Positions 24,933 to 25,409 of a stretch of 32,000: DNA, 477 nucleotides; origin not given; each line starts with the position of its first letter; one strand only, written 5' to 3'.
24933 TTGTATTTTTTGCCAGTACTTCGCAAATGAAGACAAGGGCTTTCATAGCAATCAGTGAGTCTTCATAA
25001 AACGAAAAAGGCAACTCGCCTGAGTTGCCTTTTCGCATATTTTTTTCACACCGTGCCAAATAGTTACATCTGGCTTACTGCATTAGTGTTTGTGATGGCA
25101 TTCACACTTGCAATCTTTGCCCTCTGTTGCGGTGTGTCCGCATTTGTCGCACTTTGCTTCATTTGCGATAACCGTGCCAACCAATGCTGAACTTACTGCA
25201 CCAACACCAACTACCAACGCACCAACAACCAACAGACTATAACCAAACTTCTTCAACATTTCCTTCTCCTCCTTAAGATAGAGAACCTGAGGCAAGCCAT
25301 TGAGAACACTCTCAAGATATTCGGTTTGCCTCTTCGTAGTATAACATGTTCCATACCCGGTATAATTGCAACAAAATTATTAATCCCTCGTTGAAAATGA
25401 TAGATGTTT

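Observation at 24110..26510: Tat-exported DUF362-like protein followed by duplicated genes for a 58-aa membrane-anchored Cys/His-rich peptide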

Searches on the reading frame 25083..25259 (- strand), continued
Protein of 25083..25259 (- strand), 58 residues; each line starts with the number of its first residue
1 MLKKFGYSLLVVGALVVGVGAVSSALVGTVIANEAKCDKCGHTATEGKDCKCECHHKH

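Call 73: search_protein_families(library=ncbifam, proteins=[L169:2198-5176:-, L171:308-595:+, L169:642-1100:+], max_evalue=0.00001)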
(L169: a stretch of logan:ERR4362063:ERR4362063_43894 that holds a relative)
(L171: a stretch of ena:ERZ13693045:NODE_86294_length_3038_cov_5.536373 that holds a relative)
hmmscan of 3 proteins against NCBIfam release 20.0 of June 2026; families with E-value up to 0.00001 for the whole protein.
L169:2198-5176:- (992 aa): 18 families
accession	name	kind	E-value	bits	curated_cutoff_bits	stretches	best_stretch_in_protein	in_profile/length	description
NF033617.1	RND_permease_2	subfamily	0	1183.8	1250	1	2-973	33-1008/1009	multidrug efflux RND transporter permease subunit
NF007798.0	PRK10503.1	equivalog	0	1090.2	1584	1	1-978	44-1028/1040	MdtB/MuxB family multidrug efflux RND transporter permease subunit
NF007905.0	PRK10614.1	equivalog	0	1088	1774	1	2-981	36-1017/1025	multidrug efflux RND transporter permease subunit MdtC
NF000282.2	RND_permease_1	subfamily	8.2e-204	679.5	1250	1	3-973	34-1028/1029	multidrug efflux RND transporter permease subunit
TIGR00915.1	2A0602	subfamily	6.1e-184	613.7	940.35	1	3-975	35-1031/1050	efflux RND transporter permease subunit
NF007133.0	PRK09579.1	equivalog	1.3e-166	555.9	1763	1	3-972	37-1002/1017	multidrug efflux RND transporter permease subunit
NF007131.0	PRK09577.1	equivalog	2.9e-136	455.7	1768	1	3-973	35-1023/1045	multidrug efflux RND transporter permease subunit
NF007842.1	PRK10555.1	equivalog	4.9e-129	431.9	1854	1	3-972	35-1026/1036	multidrug efflux RND transporter permease AcrD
NF000037.1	RND_perm_OqxB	exception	2e-127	426.5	2200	1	1-975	35-1037/1050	multidrug efflux RND transporter permease subunit OqxB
NF011706.2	PRK15127.1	equivalog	9.1e-118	394.6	2150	1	3-972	35-1029/1049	multidrug efflux RND transporter permease subunit AcrB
TIGR00914.1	2A0601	subfamily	4.3e-102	342.6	701.45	1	10-974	46-1037/1051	CusA/CzcA family heavy metal efflux RND transporter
NF009580.0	PRK13023.1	equivalog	6.6e-09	34.5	1153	1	298-459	291-451/775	protein translocase subunit SecDF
NF011315.0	PRK14726.1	equivalog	2.3e-08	32.6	1249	1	258-460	333-529/855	protein translocase subunit SecDF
NF009583.0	PRK13024.1-3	subfamily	2.6e-08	32.4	721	1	295-540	276-509/755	protein translocase subunit SecDF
TIGR00921.1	2A067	subfamily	1.6e-07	29.8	351.9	1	246-452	138-343/733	hydrophobe/amphiphile efflux-3 (HAE3) family transporter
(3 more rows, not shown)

L171:308-595:+ (95 aa): 1 family
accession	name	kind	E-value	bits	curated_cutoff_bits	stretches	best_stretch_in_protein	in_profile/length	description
NF052504.1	sll1863_fam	domain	6.2e-34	116.1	35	1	3-95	1-93/93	sll1863 family stress response protein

L169:642-1100:+ (152 aa): 20 families
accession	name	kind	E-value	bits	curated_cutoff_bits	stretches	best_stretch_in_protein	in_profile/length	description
NF050075.1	SMU1112c_YaeR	equivalog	7.7e-16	58.5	140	1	3-150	2-125/125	SMU1112c/YaeR family gloxylase I-like metalloprotein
TIGR03081.1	metmalonyl_epim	equivalog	2.4e-13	50.8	114.95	1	5-149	2-128/129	methylmalonyl-CoA epimerase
TIGR00068.2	glyox_I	equivalog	5.4e-13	49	120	1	5-150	2-139/143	lactoylglutathione lyase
NF008551.0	PRK11478.1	equivalog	3e-10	40.7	148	1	3-150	5-128/129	VOC family protein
NF000496.2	Fos_GSH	equivalog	1.3e-09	38.2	180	0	1-30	1-30/136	fosfomycin resistance glutathione transferase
NF000125.1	498180014_fosA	hypoth_equivalog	1.6e-09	38.1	250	0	83-148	58-116/129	Fos family putative thiol transferase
NF033933.0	fosA8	exception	1.1e-08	35.4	300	0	1-30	1-30/138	FosA8 family fosfomycin resistance glutathione transferase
NF000221.4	FosA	exception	5e-08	33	250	0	1-29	1-29/137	FosA family fosfomycin resistance glutathione transferase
NF007629.0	PRK10291.1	equivalog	6.2e-08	32.6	246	0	7-34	5-32/135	lactoylglutathione lyase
TIGR01263.1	4HPPD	equivalog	6.7e-08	32.4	277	1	2-118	156-267/353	4-hydroxyphenylpyruvate dioxygenase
NF050074.1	glyox_I_GloA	exception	7.8e-08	32.5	165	1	6-147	3-118/121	lactoylglutathione lyase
NF000074.1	299782349_fosC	exception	1.1e-07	32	250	1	1-33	1-33/132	FosC2 family fosfomycin resistance glutathione transferase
NF003152.0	PRK04101.1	equivalog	1.2e-07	32.2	171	0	1-31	1-31/139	metallothiol transferase FosB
TIGR03211.1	catechol_2_3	equivalog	3.6e-07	29.8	320.2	0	2-34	2-34/303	catechol 2,3-dioxygenase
NF038311.1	FosU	exception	9.5e-07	29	295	0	1-29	1-29/137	FosU family fosfomycin resistance glutathione transferase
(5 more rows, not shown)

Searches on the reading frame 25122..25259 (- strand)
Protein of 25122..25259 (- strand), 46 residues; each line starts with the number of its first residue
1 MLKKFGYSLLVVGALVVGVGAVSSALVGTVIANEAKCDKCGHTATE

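Call 80: find_homologous_proteins(query=A8, max_evalue=0.01)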
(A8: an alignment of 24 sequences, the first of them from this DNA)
Query A8 (24 sequences) (46 aa, profile of the alignment): 73 proteins with E <= 0.01 among 325 candidates.
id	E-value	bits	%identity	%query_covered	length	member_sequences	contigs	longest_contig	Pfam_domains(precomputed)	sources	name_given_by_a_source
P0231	2.6e-25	106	51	93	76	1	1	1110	-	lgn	-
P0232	1.5e-20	90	56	70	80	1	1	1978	-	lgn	-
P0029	2.8e-20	89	63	100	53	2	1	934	-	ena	-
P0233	8.6e-20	88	47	93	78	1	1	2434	-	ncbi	-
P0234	9.1e-20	88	63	100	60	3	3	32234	-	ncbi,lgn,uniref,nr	ncbi:MAG: hypothetical protein HZA47_00630 [Planctomycetes bacterium]|uniref:hypothetical protein n=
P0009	1.1e-19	87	63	100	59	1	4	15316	-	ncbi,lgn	-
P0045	1.2e-19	87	47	93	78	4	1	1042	-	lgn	-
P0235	1.5e-19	87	63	100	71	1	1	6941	-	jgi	-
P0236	1.7e-19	87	61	100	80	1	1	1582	-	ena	-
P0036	1.8e-19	87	61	100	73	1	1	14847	-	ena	-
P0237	2.2e-19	87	57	100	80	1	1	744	-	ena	-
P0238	2.7e-19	86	61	100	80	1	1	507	-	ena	-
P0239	3.1e-19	86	44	74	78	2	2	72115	-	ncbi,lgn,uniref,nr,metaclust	ncbi:hypothetical protein BIY37_04880 [Candidatus Brocadia sapporoensis]|uniref:Uncharacterized prot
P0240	4.3e-19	86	61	100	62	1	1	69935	-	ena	-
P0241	4.5e-19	86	65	100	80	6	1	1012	-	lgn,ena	-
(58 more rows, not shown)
